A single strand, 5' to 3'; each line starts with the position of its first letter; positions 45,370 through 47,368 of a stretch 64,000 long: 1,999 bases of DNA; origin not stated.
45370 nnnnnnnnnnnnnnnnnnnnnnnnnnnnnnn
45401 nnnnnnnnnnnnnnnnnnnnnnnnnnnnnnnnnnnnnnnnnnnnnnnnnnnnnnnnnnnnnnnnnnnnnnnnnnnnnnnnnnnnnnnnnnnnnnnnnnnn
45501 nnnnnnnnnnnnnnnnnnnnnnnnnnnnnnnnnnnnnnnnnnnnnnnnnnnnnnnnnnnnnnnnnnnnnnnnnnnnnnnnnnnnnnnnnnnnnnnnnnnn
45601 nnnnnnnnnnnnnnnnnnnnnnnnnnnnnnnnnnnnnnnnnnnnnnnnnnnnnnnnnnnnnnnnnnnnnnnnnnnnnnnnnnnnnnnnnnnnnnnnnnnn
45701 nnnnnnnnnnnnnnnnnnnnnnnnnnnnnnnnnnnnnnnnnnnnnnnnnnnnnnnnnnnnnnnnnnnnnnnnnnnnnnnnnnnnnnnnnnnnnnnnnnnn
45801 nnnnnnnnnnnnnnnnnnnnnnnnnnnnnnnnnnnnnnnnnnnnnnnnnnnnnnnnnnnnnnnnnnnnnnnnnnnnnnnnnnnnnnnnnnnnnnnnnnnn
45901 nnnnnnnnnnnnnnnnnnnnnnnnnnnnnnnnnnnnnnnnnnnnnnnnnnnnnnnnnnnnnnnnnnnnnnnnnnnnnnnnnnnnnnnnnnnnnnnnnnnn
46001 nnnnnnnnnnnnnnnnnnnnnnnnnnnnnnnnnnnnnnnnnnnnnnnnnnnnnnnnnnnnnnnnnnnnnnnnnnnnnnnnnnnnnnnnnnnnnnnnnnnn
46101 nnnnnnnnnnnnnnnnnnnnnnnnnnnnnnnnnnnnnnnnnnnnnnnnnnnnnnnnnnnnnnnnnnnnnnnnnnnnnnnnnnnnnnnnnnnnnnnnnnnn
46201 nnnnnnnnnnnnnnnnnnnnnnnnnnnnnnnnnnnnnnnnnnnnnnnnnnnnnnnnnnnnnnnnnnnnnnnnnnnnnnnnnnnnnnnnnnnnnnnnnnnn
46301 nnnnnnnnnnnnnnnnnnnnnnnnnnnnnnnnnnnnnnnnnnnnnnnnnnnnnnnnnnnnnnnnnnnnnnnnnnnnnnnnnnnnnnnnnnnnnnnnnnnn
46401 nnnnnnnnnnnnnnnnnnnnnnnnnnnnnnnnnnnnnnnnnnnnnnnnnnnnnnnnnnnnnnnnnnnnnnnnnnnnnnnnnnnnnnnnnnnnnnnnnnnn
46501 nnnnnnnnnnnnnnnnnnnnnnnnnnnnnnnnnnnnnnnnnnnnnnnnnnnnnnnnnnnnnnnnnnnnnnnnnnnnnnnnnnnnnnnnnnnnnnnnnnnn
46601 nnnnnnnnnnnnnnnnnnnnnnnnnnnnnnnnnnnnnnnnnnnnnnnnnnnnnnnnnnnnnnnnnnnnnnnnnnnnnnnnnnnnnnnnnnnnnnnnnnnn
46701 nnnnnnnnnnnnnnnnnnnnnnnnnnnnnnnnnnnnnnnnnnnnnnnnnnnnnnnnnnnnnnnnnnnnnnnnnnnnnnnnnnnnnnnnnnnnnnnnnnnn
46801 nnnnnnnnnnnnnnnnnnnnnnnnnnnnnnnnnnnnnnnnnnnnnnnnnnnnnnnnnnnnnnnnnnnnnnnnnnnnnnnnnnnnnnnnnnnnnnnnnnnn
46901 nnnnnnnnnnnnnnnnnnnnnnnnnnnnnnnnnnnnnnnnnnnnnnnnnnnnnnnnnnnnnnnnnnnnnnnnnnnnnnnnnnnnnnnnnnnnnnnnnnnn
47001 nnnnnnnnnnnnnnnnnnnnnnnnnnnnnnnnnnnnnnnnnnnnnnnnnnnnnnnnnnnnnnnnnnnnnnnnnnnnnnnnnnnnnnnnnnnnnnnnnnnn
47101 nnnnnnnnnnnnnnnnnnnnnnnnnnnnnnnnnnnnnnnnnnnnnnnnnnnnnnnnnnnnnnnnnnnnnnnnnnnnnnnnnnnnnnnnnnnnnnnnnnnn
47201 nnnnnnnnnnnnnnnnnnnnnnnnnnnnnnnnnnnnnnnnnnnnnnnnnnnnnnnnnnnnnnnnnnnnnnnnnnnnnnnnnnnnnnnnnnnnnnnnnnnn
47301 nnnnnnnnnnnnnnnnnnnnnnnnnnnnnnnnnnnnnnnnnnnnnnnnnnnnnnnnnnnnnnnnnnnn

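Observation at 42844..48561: Type IV pilus-like PilM/N/O/P-like/STN/secretin module in which every periplasmic component carries a glycine-rich low-complexity segment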

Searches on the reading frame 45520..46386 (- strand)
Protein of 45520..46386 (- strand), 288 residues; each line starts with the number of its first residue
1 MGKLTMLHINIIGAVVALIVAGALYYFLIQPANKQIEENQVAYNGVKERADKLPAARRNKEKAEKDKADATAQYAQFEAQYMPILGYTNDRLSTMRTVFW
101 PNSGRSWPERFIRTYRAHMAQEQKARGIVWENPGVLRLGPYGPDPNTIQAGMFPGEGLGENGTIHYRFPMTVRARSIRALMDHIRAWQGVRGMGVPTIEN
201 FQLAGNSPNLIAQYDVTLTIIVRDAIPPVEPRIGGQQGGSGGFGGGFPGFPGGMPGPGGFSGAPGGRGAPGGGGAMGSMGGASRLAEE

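Call 3: search_protein_families(library=pfam, proteins=[window:45520-46386:-], max_evalue=0.1)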
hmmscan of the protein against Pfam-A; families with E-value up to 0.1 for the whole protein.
window:45520-46386:- (288 aa): 1 family
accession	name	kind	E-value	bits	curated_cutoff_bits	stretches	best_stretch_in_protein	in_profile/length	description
PF04612.17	T2SSM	-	0.0061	17.2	27.8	1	11-70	18-77/160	Type II secretion system (T2SS), protein M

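Call 4: search_protein_families(library=ncbifam, proteins=[window:45520-46386:-], max_evalue=0.1)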
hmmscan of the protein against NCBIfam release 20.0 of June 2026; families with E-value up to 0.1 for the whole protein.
window:45520-46386:- (288 aa): 3 families
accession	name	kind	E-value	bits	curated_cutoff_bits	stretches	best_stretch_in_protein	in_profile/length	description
NF052435.1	BamI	equivalog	0.02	14.7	180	1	12-73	6-67/226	biofilm-associated metzincin protease inhibitor BamI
NF006283.1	PRK08455.1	equivalog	0.059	13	187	1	5-69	17-82/182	flagellar basal body-associated protein FliL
NF040686.1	TcpD_dom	domain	0.089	12.7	24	0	11-32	27-48/63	TcpD family membrane protein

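Call 9: find_homologous_proteins(query=window:45688-46386:-, max_evalue=0.001)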
Query seq(233 aa) (233 aa): 57 proteins with E <= 0.001 among 292 candidates.
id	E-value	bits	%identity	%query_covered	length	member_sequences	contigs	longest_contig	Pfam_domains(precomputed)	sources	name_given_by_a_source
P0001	8.0e-154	528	100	100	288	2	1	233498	-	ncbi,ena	-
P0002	3.5e-87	310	59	100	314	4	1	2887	-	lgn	-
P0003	2.1e-82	294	59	100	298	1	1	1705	-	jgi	-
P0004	9.0e-81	289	56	100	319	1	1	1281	-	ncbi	-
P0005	9.5e-80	286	57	100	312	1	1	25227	-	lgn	-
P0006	2.7e-77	278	55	98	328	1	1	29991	-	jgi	jgi:hypothetical protein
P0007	1.7e-76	275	58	100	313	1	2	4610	-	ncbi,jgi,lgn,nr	ncbi:MAG: hypothetical protein FJX72_08005 [Armatimonadetes bacterium]|nr:hypothetical protein [Arma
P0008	1.6e-75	272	57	97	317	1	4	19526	-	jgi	jgi:hypothetical protein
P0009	1.7e-74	268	54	100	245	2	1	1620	-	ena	-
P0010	1.9e-74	268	55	100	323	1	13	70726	-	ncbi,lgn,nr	ncbi:MAG: hypothetical protein IT208_14255 [Chthonomonadales bacterium]|nr:hypothetical protein [Cht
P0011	3.4e-74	267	54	99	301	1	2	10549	-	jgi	jgi:hypothetical protein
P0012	3.8e-74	267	56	100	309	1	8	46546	-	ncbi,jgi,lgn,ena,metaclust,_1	jgi:hypothetical protein|metaclust:\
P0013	4.2e-74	267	53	100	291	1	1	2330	-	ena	-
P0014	5.0e-74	267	52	100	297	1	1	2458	-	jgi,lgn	jgi:hypothetical protein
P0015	2.7e-73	264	55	100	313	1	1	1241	-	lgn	-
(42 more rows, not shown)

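Call 13: find_related_loci(query=A1, collection=genome_contigs, flank=8000)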
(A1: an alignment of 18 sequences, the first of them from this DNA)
Query A1 (233 aa) in genome_contigs; peptide patterns used: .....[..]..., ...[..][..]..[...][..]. (x = any residue, [..] = any of these).
179 stretches matched a pattern; 19 encode a relative of the query (tblastn E <= 1e-3); 19 distinct loci.
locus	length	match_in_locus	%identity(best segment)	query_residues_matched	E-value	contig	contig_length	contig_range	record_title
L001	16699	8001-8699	91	1-233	4e-148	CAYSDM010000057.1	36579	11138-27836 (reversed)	MAG TPA_asm: uncultured Chthonomonadaceae bacterium isolate binchicken_co274_461 genome assembly, contig: NODE_2918_leng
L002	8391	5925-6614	55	1-233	2e-80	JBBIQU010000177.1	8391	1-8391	MAG: Chthonomonadales bacterium isolate PBS170224_bin_333 NODE_2855_length_8391_cov_4.541267, whole genome shotgun seque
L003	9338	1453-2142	54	1-233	3e-80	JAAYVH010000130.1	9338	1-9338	MAG: Chthonomonadales bacterium isolate AS27yjCOA_40 74349_AS27, whole genome shotgun sequence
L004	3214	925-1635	50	1-233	4e-80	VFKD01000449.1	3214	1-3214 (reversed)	MAG: bacterium isolate Bin_57_9 c_000005207875, whole genome shotgun sequence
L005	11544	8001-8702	53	1-233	1e-78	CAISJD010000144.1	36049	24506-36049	MAG: uncultured Chthonomonas sp. isolate LaPlata-b_bin-0775 genome assembly, contig: bin-0775:144/211, whole genome shot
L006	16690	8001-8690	53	1-233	3e-78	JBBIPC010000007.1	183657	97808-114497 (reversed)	MAG: Chthonomonadales bacterium isolate PLS170224_bin_294 NODE_79_length_183657_cov_10.127531, whole genome shotgun sequ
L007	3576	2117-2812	50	1-233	2e-78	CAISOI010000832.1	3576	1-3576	MAG: uncultured Chthonomonas sp. isolate Umea1_bin-0718 genome assembly, contig: bin-0718:832/960, whole genome shotgun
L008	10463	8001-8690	53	1-233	2e-76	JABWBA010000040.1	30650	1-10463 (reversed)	MAG: Chthonomonadales bacterium isolate MAG_18 scaffold_1299, whole genome shotgun sequence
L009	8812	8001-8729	52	1-233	1e-76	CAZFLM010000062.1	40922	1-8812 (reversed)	MAG TPA_asm: uncultured Chthonomonadaceae bacterium isolate SRP220891_co1_476 genome assembly, contig: NODE_1861_length_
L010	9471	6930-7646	56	1-233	9e-76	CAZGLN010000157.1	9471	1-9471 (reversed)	MAG TPA_asm: uncultured Chthonomonadales bacterium isolate SRP290908_co1_123 genome assembly, contig: NODE_10601_length_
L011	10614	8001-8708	53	1-233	1e-74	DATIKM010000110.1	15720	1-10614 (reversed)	MAG TPA_asm: Chthonomonadales bacterium isolate SMAG_U15718 k141_42245, whole genome shotgun sequence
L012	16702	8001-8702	53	1-233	2e-71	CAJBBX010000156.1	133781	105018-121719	MAG: uncultured Chthonomonas sp. isolate Loc090907-8-6m_bin-692 genome assembly, contig: bin-692:156/188, whole genome s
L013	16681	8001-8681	47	1-233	7e-68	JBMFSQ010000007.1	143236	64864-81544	MAG: Chthonomonadales bacterium isolate KM4345-29 NODE_17_length_143236_cov_9.503607, whole genome shotgun sequence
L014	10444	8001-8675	46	3-233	8e-67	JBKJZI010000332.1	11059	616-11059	MAG: Chthonomonadales bacterium isolate swi_bin.234 S1Ck127_1576888_flag_1_multi_11.0000_len_11059, whole genome shotgun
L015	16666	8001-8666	54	1-225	4e-78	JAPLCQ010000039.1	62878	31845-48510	MAG: Armatimonadota bacterium isolate LacPavin_0920_WC57_MAG_69_10 LacPavin_0920_WC57_scaffold_755715, whole genome shot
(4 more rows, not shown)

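Call 23: search_protein_representatives(alignment_id=A1)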
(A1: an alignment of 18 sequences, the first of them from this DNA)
Query: 18 sequences, 230 profile positions. Proteins with E-value up to 0.001 (for the whole library): 160; up to 1e-10: 68; up to 1e-30: 16. The best 150 are listed.
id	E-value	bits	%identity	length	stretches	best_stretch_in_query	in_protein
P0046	5.5e-99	346.6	-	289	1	1-230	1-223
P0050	1.4e-98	345.2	-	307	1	1-230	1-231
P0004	1.7e-97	341.7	-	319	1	1-230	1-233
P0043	4.4e-92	324.0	-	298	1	1-230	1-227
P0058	7.3e-92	323.2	-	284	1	1-230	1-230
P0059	3.9e-87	307.8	-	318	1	1-230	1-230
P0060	3.1e-86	304.8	-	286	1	1-229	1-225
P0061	8.4e-83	293.6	-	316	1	1-230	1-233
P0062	1.1e-80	286.7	-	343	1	3-230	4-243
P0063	2.5e-68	246.2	-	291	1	1-230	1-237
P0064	1.5e-40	155.4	-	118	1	1-117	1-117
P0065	3.1e-39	151.1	-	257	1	17-230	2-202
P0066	3.1e-39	151.1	-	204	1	90-227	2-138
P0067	1.2e-36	142.5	-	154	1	117-230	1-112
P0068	1.7e-32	129.0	-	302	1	1-230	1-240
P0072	3.5e-29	118.1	-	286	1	1-230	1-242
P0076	3.1e-26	108.5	-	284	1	2-230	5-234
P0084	5.0e-20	88.2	-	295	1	1-219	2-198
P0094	7.6e-16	74.5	-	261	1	3-216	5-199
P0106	1.0e-13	67.5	-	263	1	2-217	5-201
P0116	2.7e-12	62.9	-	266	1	2-218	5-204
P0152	2.6e-07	46.6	-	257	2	5-88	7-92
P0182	2.6e-05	40.0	-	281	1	3-219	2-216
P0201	3.1e-04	36.5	-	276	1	4-90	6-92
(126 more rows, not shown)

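Call 32: search_solved_structures(query=A1, max_evalue=10)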
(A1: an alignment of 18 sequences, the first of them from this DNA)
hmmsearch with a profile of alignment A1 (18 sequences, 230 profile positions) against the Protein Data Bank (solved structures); distinct sequences matched with E-value up to 10: 6.
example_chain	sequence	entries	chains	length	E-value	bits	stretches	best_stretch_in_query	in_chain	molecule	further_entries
4les_A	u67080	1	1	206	0.084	15.4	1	23-93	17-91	Protein - conserved hypothetical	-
8pjv_A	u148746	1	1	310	0.14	14.7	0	108-157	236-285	SAKe6DR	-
8pjt_A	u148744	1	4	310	0.39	13.3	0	108-159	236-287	SAKe6DEref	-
1pi7_A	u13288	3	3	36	1.6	11.2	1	7-37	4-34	VPU protein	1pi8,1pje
2gof_A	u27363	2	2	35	2.1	10.9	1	8-37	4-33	VPU protein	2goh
11td_R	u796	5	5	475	2.8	10.4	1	4-73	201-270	C-C chemokine receptor type 4,Soluble cytochrome b562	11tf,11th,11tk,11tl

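Call 35: list_cluster_members(proteins=[P0068, P0072, P0076, P0084, P0094, P0106, P0116, P0152, P0182, P0201])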
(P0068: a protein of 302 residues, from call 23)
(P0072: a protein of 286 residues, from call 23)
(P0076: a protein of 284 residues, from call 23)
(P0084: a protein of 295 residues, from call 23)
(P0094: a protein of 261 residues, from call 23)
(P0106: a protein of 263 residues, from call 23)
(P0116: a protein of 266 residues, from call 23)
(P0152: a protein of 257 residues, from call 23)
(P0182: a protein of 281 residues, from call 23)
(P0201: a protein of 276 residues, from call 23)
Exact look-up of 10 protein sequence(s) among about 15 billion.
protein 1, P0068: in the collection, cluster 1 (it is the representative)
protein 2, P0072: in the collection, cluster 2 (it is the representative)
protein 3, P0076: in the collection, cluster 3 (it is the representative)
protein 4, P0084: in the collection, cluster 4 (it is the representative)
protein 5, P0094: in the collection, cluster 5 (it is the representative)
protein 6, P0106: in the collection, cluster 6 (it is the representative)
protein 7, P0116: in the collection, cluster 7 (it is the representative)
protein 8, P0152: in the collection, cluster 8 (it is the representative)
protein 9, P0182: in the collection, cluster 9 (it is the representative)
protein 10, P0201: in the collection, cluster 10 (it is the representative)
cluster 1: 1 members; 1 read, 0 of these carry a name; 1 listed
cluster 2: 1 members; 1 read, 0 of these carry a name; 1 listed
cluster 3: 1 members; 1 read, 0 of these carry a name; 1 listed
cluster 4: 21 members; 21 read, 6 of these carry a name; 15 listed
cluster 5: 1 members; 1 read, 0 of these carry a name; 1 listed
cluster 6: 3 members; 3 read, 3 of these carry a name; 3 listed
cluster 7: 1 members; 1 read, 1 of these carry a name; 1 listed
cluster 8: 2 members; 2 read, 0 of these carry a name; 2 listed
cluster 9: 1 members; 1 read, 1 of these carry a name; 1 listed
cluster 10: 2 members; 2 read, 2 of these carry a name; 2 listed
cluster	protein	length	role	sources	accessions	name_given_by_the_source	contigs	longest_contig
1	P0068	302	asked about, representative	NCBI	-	-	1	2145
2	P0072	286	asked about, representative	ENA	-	-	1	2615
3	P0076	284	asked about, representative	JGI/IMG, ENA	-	-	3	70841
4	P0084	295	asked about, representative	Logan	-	-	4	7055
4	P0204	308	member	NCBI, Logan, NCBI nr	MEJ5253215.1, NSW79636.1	MAG: hypothetical protein HPY54_11440 [Chthonomonadetes bacterium] | hypothetical protein [Chthonomonadetes bacterium]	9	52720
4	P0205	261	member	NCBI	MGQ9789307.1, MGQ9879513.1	MAG: hypothetical protein ACUVSV_01440, partial [Armatimonadota bacterium]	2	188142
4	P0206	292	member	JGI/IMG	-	hypothetical protein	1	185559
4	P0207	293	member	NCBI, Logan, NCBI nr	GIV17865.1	MAG: hypothetical protein KatS3mg022_3300 [Armatimonadota bacterium]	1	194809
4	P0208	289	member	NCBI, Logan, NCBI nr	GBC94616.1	hypothetical protein HRbin16_00400 [bacterium HR16]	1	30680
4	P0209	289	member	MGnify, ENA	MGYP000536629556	CR=1 FL=1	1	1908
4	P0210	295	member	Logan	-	-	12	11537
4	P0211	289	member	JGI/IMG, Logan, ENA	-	-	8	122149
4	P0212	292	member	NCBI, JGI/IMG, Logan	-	-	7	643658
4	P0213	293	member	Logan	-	-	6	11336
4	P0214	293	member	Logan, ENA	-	-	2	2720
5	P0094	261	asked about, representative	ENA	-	-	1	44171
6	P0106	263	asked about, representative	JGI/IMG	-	hypothetical protein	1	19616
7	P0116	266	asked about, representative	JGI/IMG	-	hypothetical protein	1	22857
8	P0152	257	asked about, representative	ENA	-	-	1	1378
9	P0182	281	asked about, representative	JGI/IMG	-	hypothetical protein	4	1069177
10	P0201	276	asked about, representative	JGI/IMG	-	hypothetical protein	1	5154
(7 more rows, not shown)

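Call 37: find_encoding_contigs(protein=P0182, flank=8000, max_places=1)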
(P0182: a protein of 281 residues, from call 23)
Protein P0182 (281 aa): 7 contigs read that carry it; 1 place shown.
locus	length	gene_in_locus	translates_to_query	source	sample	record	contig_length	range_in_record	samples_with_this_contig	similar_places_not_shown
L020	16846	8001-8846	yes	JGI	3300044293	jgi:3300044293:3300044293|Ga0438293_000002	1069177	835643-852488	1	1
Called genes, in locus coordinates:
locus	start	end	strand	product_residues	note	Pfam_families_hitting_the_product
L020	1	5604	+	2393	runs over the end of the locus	PF13360:PQQ_2 (faint), PF25275:Golvesin_C (weak)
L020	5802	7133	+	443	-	PF11104:PilM_2, PF14450:FtsA, PF11104:PilM_2 (weak)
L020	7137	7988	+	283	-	-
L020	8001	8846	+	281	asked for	-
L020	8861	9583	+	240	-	PF11356:T2SSC (weak)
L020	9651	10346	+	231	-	PF07660:STN (faint)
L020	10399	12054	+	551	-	PF03958:Secretin_N (faint), PF00263:Secretin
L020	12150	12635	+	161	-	PF01202:SKI, PF13238:AAA_18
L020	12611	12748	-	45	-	-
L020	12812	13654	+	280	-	PF01761:DHQ_synthase, PF24621:DHQS_C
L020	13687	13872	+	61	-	-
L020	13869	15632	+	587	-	PF00069:Pkinase, PF07714:PK_Tyr_Ser-Thr, PF03793:PASTA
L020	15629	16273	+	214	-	PF00834:Ribul_P_3_epim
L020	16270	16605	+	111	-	-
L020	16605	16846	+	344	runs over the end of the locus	PF00383:dCMP_cyt_deam_1, PF14437:MafB19-deam, PF01872:RibD_C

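Call 38: find_encoding_contigs(protein=P0094, flank=8000, max_places=1)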
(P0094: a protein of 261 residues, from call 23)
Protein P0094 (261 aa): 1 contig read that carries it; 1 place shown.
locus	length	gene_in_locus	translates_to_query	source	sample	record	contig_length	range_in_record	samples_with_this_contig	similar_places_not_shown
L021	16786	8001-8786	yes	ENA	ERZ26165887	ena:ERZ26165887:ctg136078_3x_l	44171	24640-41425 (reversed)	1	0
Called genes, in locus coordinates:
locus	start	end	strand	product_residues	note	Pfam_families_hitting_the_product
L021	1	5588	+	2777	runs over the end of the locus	?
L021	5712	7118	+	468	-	PF11104:PilM_2, PF06723:MreB_Mbl (faint), PF14450:FtsA, PF11104:PilM_2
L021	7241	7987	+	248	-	-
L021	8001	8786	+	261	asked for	-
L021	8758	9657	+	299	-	-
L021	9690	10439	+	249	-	PF07660:STN (faint)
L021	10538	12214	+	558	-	PF00263:Secretin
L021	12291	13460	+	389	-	PF01264:Chorismate_synt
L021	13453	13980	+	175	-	PF13238:AAA_18 (weak), PF13671:AAA_33 (weak), PF01202:SKI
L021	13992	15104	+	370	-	PF00465:Fe-ADH (weak), PF01761:DHQ_synthase, PF24621:DHQS_C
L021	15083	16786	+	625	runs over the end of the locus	-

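Call 43: predict_structure(alignment_id=A1)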
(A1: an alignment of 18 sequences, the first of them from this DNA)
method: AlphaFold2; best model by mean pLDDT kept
length: 233 residues; sequences in the alignment: 18
mean_pLDDT: 74.2   pTM: 0.59
mean pLDDT of the five models: 74.2, 73.0, 70.2, 69.5, 66.3
residues with pLDDT >= 90: 46; 70-90: 112; 50-70: 51; < 50: 24
segments of 3 or more residues with pLDDT < 50: 1-10, 21-26
pLDDT, mean of each block of 10 residues (from residue 1): 44 52 48 63 64 74 84 76 76 80 83 89 93 74 59 51 77 94 90 85 91 89 74 69
secondary structure, 60 per line:
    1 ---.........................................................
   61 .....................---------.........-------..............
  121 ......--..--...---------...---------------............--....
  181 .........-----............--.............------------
elements in order: H4-81 H91-99 H107-126 E163-174 H177-189 E195-206 E209-221

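Call 48: fold_search(model_id=the predicted structure, library=pdb)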
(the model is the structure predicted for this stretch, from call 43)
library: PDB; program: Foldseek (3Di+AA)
matches with E <= 10: 844; with E <= 0.001: 0
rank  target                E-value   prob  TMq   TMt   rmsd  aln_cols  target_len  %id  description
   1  3jc8_Oa               1.8e-03  1.00  0.31  0.37  14.9       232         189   12  Architectural model of the type IVa pilus machine in a piliated state (released 2016-03-16)
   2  9rks_F                2.4e-02  0.38  0.19  0.23   8.6       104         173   12  Agrobacterium phage 7-7-1 neck 2 + tail terminator + tail sheath + tail tube (released 2025-12-10)
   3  8fwm_AS               3.1e-02  0.35  0.18  0.22   8.8       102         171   11  Structure of tail-neck junction of Agrobacterium phage Milano (released 2023-12-06)
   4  8fwm_AT               3.3e-02  0.33  0.17  0.22   9.4       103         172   14  Structure of tail-neck junction of Agrobacterium phage Milano (released 2023-12-06)
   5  8fwe_AQ               4.3e-02  0.35  0.18  0.24   7.6        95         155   10  Neck structure of Agrobacterium phage Milano, C3 symmetry (released 2023-12-06)
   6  6kny_A                4.6e-02  0.80  0.34  0.43   9.2       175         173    8  Structure of Amuc_1100 without transmembrane region from Akkermansia muciniphila (released 2020-04-15)
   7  2gjv_A                4.6e-02  0.75  0.20  0.30   5.9        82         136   18  Crystal Structure of a Protein of Unknown Function from Salmonella typhimurium (released 2006-04-11)
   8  6kny_B                6.0e-02  0.99  0.23  0.28   3.3        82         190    6  Structure of Amuc_1100 without transmembrane region from Akkermansia muciniphila (released 2020-04-15)
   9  6lad_A                6.8e-02  0.77  0.34  0.39   6.7       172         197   10  Crystal structure of Amuc_1100 from Akkermansia muciniphila (released 2020-08-05)
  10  6lad_B                7.2e-02  0.60  0.32  0.38  12.2       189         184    8  Crystal structure of Amuc_1100 from Akkermansia muciniphila (released 2020-08-05)
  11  6lad_C                8.8e-02  0.96  0.25  0.29   3.6        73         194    8  Crystal structure of Amuc_1100 from Akkermansia muciniphila (released 2020-08-05)
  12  6lad_D                8.8e-02  0.75  0.33  0.39   7.2       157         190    8  Crystal structure of Amuc_1100 from Akkermansia muciniphila (released 2020-08-05)
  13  6lad_E                1.1e-01  0.75  0.32  0.39  12.5       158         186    7  Crystal structure of Amuc_1100 from Akkermansia muciniphila (released 2020-08-05)
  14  9lbn_K                1.1e-01  0.51  0.19  0.33   5.7        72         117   12  The composite cryo-EM structure of the head-to-tail connector and head-proximal tail components of bacteriophage phiXa (released 2025-05-07)
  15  6dzs_A                1.3e-01  0.38  0.19  0.11  13.9        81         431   20  Mycobacterial homoserine dehydrogenase ThrA in complex with NADP (released 2018-07-18)
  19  2rjz_B                2.2e-01  0.85  0.29  0.48   3.9       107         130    9  Crystal structure of the type 4 fimbrial biogenesis protein PilO from Pseudomonas aeruginosa (released 2007-11-06)
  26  2rjz_A                3.4e-01  0.91  0.31  0.50   3.1       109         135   10  Crystal structure of the type 4 fimbrial biogenesis protein PilO from Pseudomonas aeruginosa (released 2007-11-06)
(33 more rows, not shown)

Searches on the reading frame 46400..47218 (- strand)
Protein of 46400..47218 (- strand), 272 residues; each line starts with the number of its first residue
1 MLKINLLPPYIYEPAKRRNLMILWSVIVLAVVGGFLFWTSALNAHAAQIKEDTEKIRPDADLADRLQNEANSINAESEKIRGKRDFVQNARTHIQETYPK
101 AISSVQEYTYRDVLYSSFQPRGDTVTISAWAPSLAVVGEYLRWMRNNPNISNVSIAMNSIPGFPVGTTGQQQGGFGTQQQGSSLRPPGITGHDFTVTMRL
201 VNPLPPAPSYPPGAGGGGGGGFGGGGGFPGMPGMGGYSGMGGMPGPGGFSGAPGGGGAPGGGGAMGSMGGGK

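Call 3: search_protein_families(library=pfam, proteins=[window:46400-47218:-], max_evalue=0.1)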
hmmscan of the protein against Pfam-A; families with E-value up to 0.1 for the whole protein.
window:46400-47218:- (272 aa): 0 families

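Call 4: search_protein_families(library=ncbifam, proteins=[window:46400-47218:-], max_evalue=0.1)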
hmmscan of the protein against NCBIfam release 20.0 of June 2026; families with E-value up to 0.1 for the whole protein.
window:46400-47218:- (272 aa): 3 families
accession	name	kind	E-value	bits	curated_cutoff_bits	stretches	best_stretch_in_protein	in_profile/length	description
NF011045.0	PRK14475.1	equivalog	0.029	14.6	211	1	23-76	14-68/169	F0F1 ATP synthase subunit B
TIGR03943.1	TIGR03943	equivalog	0.055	12.8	88.8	0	21-92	56-122/221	TIGR03943 family putative permease subunit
NF045709.1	Amuc_1101_fam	equivalog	0.07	11.9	650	1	3-114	356-466/608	Amuc_1101 family PilM-like pilus complex protein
